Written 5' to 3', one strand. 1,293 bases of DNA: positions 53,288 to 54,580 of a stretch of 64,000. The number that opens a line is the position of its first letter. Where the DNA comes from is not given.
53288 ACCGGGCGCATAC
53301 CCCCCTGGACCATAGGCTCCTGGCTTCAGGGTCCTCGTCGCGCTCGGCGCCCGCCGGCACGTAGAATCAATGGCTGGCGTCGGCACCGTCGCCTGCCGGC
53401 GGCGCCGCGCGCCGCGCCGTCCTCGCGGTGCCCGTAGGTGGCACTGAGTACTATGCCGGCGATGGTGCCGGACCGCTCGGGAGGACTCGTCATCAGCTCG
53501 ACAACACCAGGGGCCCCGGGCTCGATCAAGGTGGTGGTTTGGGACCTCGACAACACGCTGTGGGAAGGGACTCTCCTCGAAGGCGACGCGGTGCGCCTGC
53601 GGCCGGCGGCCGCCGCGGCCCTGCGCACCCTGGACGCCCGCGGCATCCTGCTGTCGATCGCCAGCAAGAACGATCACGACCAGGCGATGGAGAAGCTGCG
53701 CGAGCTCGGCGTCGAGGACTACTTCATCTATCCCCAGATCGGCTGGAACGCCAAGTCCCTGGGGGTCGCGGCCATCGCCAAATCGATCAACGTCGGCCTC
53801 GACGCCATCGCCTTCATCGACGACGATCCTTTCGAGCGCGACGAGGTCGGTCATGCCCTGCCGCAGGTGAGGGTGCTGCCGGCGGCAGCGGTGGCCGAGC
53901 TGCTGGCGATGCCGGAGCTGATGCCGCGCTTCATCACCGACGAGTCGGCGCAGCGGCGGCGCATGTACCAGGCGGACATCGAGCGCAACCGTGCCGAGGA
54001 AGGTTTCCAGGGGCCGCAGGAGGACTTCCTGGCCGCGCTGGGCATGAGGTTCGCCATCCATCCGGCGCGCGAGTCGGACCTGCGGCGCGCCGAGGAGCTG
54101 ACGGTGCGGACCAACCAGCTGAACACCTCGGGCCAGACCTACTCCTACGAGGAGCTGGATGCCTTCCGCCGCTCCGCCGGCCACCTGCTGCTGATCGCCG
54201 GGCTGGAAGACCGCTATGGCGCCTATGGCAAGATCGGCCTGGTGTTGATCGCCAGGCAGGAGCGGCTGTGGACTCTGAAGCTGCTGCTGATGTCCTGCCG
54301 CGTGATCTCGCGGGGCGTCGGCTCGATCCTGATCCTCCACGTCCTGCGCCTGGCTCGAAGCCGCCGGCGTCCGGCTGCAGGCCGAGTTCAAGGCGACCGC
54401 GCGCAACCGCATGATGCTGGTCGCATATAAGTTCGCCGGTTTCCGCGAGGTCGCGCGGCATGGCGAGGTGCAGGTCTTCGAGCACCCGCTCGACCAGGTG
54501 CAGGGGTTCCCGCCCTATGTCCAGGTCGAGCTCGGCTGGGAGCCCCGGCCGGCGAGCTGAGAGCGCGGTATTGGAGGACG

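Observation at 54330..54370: FkbH-like gene appears frameshifted ~70 codons before its true stop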

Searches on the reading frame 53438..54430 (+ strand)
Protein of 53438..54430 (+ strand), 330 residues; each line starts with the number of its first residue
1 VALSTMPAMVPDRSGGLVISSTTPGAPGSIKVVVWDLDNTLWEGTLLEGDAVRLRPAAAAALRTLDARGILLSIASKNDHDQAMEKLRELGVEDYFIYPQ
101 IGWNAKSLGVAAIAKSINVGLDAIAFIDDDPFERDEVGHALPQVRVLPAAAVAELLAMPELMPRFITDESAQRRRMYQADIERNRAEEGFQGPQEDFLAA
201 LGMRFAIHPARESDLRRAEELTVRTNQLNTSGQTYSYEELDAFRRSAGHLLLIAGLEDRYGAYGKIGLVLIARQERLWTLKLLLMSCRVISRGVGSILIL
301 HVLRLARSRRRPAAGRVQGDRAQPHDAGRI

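Call 4: search_protein_families(library=ncbifam, proteins=[window:53438-54430:+], max_evalue=0.01)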
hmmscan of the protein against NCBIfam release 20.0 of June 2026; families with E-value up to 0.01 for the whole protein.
window:53438-54430:+ (330 aa): 5 families
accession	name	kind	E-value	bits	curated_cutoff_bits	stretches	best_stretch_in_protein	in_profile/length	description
TIGR01686.1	FkbH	subfamily_domain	2.4e-75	253.7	146.65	1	30-307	3-290/323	FkbH domain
TIGR01681.1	HAD-SF-IIIC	subfamily_domain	4.8e-16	59.8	35.75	1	31-137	1-128/132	HAD-IIIC family phosphatase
TIGR01685.1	MDP-1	equivalog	6.9e-05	23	53.75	0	48-141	40-150/174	magnesium-dependent phosphatase-1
TIGR01662.1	HAD-SF-IIIA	subfamily_domain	0.0068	16.5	44.6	0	31-79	1-51/141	HAD-IIIA family hydrolase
TIGR00099.1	Cof-subfamily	subfamily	0.0078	15.8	137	0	33-97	2-59/256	Cof-type HAD-IIB family hydrolase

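Call 5: search_protein_families(library=pfam, proteins=[window:53438-54430:+], max_evalue=0.01)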
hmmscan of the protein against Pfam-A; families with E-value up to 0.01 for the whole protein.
window:53438-54430:+ (330 aa): 4 families
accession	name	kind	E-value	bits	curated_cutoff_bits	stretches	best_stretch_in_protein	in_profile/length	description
PF00702.32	Hydrolase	-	5e-08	34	26.4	1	49-130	94-180/191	haloacid dehalogenase-like hydrolase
PF12689.13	Acid_PPase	-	1.2e-06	28.9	27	1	49-137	41-140/169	Acid Phosphatase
PF13419.12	HAD_2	-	0.0006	20.4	23.8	1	51-96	77-122/178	Haloacid dehalogenase-like hydrolase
PF08282.18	Hydrolase_3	-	0.0082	16.3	20.9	0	44-97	7-59/255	haloacid dehalogenase-like hydrolase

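Call 13: list_cluster_members(proteins=[window:53462-54427:+, window:53453-54427:+, window:53438-54427:+, window:54625-55503:+, window:55528-55773:+, window:55782-56942:+, window:54411-54557:+])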
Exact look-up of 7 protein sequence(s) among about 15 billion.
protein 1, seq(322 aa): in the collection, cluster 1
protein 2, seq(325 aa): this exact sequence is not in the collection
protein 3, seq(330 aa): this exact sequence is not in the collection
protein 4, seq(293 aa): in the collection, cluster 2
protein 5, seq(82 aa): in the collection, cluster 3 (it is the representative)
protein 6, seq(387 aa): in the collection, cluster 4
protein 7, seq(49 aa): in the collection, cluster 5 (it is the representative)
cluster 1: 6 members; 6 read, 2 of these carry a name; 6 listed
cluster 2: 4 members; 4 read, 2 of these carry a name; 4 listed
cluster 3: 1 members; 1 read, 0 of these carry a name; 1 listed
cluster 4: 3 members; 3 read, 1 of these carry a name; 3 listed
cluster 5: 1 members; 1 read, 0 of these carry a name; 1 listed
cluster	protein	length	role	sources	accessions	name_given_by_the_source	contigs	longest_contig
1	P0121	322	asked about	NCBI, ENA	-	-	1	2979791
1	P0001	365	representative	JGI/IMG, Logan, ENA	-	-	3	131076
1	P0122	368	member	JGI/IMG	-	FkbH-like protein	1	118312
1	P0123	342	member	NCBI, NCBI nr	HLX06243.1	MAG TPA: HAD-IIIC family phosphatase [Thermoanaerobaculia bacterium] | HAD-IIIC family phosphatase [Thermoanaerobaculia bacterium]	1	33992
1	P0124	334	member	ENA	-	-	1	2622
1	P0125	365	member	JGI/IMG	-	-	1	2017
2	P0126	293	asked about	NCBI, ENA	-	-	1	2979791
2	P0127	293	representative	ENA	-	-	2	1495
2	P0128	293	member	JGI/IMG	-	3-hydroxybutyryl-CoA dehydrogenase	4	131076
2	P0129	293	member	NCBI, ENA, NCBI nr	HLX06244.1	MAG TPA: 3-hydroxyacyl-CoA dehydrogenase NAD-binding domain-containing protein ... | 3-hydroxyacyl-CoA dehydrogenase NAD-binding domain-containing protein ...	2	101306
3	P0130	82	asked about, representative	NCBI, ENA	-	-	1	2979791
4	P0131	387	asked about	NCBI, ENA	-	-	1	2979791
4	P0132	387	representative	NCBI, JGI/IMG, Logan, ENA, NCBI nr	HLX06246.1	MAG TPA: acyl-CoA dehydrogenase family protein [Thermoanaerobaculia bacterium] | glutaryl-CoA dehydrogenase (non-decarboxylating) | acyl-CoA dehydrogenase family protein [Thermoanaerobaculia bacterium]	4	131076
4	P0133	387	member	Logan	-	-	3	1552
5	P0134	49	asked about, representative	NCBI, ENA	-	-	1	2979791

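Call 14: find_encoding_contigs(protein=P0121, flank=2000, max_places=4)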
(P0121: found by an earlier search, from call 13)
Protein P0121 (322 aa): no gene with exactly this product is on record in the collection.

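Call 16: find_encoding_contigs(protein=P0124, flank=5000, max_places=4)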
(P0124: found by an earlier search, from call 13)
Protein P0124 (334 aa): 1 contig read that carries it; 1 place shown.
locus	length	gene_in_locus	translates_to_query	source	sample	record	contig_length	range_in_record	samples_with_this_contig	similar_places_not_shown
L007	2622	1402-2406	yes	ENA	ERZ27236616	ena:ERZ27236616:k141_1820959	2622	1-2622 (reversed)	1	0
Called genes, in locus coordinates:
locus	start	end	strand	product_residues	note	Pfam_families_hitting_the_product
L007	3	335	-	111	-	?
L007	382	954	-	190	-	-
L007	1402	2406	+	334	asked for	PF00702:Hydrolase (faint)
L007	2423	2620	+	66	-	?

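Call 17: find_encoding_contigs(protein=P0131, flank=3000, max_places=4)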
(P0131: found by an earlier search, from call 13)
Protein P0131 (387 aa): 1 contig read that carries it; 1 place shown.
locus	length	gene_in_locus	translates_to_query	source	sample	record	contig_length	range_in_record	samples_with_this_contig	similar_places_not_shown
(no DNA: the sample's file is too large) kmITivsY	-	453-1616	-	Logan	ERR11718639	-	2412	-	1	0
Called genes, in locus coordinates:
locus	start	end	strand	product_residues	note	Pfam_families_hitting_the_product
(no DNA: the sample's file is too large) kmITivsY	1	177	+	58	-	?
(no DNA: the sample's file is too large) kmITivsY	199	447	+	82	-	PF00550:PP-binding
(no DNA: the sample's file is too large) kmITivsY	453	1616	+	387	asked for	PF02771:Acyl-CoA_dh_N, PF02770:Acyl-CoA_dh_M, PF00441:Acyl-CoA_dh_1, PF08028:Acyl-CoA_dh_2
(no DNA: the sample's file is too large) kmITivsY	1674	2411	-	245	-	?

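Call 27: find_encoding_contigs(protein=P0130, flank=1000, max_places=4)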
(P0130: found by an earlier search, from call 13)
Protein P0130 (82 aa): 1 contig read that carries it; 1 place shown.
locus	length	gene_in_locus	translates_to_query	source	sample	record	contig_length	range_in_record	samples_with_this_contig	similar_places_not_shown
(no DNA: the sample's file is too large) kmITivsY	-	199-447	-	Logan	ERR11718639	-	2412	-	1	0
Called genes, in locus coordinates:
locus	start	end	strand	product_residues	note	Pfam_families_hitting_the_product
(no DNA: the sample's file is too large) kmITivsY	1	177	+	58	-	?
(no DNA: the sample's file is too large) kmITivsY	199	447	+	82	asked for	PF00550:PP-binding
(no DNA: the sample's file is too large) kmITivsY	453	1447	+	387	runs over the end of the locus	PF02771:Acyl-CoA_dh_N, PF02770:Acyl-CoA_dh_M, PF00441:Acyl-CoA_dh_1, PF08028:Acyl-CoA_dh_2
